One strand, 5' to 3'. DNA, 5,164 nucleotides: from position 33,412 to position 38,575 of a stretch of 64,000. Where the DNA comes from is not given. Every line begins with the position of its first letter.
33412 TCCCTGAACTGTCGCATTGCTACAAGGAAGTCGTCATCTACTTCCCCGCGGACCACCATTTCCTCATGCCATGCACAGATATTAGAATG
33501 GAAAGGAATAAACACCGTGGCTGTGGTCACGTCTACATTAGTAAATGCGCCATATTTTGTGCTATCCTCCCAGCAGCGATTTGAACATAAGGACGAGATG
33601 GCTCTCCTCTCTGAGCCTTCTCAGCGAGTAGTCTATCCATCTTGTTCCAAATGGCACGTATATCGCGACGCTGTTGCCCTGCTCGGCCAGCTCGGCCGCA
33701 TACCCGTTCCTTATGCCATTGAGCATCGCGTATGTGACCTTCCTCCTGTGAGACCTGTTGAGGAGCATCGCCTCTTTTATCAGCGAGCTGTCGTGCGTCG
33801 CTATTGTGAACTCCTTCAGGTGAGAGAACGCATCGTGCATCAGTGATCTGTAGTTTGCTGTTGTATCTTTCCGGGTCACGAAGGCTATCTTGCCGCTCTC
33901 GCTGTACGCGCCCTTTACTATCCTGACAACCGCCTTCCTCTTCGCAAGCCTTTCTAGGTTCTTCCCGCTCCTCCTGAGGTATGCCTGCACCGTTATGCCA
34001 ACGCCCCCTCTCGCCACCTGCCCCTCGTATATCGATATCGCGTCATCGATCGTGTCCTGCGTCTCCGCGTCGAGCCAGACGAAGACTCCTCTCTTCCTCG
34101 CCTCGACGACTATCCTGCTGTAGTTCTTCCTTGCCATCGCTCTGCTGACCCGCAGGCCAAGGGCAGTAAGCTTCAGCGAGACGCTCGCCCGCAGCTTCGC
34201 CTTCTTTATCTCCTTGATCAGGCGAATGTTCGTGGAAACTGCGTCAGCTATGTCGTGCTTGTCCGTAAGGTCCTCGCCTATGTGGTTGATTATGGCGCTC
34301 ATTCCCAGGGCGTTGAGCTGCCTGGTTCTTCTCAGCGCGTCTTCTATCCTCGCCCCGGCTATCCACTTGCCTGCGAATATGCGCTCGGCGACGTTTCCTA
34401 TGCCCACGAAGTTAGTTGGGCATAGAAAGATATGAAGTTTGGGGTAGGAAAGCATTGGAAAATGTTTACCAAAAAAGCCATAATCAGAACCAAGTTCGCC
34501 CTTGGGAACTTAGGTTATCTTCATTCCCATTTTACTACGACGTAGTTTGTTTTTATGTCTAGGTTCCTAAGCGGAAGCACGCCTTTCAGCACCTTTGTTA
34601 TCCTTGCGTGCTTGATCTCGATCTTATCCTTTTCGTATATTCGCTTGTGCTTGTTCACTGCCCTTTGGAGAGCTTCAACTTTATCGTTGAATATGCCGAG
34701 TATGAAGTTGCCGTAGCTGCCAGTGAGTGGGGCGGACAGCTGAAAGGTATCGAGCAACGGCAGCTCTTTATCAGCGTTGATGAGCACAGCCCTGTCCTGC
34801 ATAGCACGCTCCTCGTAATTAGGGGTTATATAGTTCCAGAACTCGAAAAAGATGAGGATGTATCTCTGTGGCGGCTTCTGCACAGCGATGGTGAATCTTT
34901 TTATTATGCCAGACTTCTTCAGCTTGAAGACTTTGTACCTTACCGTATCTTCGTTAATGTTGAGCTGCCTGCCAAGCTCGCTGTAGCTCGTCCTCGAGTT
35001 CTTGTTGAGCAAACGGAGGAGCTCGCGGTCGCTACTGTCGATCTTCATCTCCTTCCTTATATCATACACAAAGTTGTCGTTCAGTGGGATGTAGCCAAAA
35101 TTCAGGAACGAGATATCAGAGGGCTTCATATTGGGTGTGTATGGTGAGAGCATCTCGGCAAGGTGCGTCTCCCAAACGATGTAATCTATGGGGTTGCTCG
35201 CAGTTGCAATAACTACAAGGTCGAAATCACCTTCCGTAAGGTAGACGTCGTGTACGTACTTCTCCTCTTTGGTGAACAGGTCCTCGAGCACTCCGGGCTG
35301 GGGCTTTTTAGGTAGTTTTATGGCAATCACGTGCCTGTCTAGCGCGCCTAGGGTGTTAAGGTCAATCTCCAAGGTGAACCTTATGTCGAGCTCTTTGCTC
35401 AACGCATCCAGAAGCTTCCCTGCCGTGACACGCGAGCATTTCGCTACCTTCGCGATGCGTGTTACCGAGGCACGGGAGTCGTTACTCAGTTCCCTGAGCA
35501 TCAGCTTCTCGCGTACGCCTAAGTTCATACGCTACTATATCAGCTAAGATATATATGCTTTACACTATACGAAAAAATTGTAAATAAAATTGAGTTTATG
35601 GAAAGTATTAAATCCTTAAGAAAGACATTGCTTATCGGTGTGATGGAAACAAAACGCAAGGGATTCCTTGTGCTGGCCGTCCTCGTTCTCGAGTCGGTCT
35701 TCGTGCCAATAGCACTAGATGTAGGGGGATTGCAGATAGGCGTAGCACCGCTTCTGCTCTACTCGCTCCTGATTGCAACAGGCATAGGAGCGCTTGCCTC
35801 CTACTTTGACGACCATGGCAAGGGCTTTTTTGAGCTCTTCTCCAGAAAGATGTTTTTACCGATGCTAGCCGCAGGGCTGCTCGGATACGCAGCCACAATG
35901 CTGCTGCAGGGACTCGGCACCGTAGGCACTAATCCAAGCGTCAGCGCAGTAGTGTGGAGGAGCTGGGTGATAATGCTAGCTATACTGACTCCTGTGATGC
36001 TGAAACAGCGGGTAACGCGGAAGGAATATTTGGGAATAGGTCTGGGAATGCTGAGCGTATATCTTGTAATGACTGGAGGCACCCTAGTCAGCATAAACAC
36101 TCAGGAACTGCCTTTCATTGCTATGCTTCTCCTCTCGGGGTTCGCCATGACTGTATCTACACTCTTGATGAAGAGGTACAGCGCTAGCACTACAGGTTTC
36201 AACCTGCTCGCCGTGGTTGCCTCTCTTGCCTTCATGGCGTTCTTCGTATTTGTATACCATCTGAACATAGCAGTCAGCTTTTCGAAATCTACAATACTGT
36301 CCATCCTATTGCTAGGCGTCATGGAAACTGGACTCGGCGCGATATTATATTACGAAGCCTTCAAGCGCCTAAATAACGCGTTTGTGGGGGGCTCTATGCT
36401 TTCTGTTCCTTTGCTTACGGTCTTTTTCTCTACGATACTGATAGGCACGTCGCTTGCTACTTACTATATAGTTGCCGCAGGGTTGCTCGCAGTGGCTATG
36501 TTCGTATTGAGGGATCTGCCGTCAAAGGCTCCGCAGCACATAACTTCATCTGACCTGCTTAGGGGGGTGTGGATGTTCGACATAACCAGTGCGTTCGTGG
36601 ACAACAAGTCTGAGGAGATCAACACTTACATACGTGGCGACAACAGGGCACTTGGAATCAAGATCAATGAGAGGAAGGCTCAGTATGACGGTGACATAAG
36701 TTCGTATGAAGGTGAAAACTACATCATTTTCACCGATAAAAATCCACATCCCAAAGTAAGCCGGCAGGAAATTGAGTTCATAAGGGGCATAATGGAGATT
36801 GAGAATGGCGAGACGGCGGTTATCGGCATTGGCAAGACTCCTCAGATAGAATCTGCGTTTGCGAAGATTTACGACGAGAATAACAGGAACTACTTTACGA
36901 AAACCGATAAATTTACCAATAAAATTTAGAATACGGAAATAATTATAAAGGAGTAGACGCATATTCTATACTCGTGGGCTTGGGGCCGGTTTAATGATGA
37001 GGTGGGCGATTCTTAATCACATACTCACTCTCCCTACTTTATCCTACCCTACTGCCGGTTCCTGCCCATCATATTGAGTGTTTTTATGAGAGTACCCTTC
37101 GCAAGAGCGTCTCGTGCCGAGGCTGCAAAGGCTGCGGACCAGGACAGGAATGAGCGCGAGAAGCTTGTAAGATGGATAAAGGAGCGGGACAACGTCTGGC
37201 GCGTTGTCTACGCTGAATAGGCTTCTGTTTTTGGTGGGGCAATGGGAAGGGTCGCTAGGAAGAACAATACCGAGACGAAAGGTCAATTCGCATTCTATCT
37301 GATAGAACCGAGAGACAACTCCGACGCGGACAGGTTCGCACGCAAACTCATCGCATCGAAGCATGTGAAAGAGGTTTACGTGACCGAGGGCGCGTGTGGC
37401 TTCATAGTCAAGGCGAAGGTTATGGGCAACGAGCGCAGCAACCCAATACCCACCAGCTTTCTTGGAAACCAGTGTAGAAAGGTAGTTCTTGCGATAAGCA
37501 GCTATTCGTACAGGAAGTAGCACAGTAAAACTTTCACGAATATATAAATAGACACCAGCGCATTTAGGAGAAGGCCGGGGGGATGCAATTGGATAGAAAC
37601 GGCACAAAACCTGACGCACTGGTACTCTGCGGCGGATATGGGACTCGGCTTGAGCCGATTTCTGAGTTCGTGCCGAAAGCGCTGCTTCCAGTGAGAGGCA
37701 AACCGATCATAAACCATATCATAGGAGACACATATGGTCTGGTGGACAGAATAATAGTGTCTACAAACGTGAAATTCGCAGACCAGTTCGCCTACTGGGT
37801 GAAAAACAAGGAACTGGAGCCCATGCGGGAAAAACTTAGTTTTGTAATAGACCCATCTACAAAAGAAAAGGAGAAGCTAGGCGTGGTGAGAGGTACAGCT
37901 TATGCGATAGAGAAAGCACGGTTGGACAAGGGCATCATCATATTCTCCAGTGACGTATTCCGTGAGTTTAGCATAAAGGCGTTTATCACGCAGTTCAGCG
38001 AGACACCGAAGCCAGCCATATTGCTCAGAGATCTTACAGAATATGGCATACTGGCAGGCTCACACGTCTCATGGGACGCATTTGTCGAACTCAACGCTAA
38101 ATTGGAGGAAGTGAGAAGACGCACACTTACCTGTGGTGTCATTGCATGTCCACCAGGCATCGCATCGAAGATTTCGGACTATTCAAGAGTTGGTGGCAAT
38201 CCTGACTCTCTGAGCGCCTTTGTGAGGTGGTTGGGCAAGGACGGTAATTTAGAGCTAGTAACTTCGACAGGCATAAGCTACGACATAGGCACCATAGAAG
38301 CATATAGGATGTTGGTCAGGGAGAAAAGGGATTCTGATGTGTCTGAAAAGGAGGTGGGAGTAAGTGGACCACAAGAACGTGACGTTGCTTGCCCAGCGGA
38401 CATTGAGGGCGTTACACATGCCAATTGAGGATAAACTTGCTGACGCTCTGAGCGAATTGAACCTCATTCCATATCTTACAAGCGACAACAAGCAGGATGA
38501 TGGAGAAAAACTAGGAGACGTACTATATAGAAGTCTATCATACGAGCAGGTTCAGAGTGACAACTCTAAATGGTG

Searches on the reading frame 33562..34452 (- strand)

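Call 69: search_protein_families(library=pfam, proteins=[window:33562-34452:-], max_evalue=0.0001)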
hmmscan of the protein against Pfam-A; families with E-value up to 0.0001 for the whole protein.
window:33562-34452:- (296 aa): 1 family
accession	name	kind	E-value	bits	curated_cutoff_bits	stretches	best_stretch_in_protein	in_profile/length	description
PF01619.24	Pro_dh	-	5.7e-27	95.4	27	1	39-283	1-269/278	Proline dehydrogenase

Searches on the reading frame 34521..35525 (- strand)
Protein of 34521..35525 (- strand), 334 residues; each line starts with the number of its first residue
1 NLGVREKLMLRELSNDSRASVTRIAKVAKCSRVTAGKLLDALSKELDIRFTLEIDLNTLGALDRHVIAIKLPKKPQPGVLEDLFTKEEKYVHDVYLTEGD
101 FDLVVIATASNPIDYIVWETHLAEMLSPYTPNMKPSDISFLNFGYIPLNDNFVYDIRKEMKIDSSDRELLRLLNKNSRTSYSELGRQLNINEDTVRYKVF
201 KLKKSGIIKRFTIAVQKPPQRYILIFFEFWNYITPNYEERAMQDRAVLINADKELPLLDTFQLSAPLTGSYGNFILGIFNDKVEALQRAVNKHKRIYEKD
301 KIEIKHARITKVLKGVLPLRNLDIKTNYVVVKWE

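Call 69: search_protein_families(library=pfam, proteins=[window:34521-35525:-], max_evalue=0.0001)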
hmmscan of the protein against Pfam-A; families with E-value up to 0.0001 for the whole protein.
window:34521-35525:- (334 aa): 4 families
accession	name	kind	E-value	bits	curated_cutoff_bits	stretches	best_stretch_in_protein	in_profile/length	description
PF13404.12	HTH_AsnC-type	-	4.8e-14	52.3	27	1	162-201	1-40/42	AsnC-type helix-turn-helix domain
PF13412.12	HTH_24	-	4.4e-12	45.8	21.9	1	163-209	2-48/48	Winged helix-turn-helix DNA-binding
PF08279.18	HTH_11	-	5.1e-06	26.7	25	0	168-207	4-44/55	HTH domain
PF01047.28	MarR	-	6.2e-05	23.2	24.6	0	168-211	7-50/59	MarR family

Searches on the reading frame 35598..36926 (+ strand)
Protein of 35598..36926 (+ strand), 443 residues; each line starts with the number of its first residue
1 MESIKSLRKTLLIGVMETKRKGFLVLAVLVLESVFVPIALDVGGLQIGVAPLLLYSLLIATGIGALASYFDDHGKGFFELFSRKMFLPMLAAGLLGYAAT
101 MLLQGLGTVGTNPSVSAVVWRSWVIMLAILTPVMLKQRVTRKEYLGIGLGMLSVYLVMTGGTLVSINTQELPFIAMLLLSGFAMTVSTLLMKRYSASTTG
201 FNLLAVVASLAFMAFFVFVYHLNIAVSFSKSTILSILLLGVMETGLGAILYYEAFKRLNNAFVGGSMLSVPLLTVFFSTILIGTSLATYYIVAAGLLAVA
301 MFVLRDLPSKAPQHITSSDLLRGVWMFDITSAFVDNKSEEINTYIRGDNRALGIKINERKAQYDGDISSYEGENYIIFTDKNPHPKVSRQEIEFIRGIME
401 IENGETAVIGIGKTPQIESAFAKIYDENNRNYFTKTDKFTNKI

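Call 69: search_protein_families(library=pfam, proteins=[window:35598-36926:+], max_evalue=0.0001)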
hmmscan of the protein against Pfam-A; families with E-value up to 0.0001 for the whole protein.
window:35598-36926:+ (443 aa): 1 family
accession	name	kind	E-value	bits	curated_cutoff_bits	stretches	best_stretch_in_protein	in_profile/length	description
PF00892.27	EamA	-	3.2e-14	53.8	28.2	2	174-304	4-133/135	EamA-like transporter family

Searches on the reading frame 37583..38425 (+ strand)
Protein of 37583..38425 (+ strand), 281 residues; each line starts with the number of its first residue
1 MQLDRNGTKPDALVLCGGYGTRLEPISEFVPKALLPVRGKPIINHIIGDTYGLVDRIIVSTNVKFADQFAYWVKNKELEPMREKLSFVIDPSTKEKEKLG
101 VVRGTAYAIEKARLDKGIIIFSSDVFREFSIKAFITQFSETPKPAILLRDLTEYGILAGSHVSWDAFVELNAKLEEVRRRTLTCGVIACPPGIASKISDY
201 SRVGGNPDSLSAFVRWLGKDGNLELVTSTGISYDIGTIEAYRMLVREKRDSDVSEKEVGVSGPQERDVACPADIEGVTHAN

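Call 69: search_protein_families(library=pfam, proteins=[window:37583-38425:+], max_evalue=0.0001)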
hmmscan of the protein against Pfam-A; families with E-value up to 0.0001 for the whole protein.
window:37583-38425:+ (281 aa): 2 families
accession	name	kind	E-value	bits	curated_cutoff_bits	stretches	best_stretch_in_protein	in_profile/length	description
PF00483.29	NTP_transferase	-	2.1e-12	47.6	21.2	1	12-143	2-129/245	Nucleotidyl transferase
PF12804.13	NTP_transf_3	-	6e-10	40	27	1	12-180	1-151/160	MobA-like NTP transferase domain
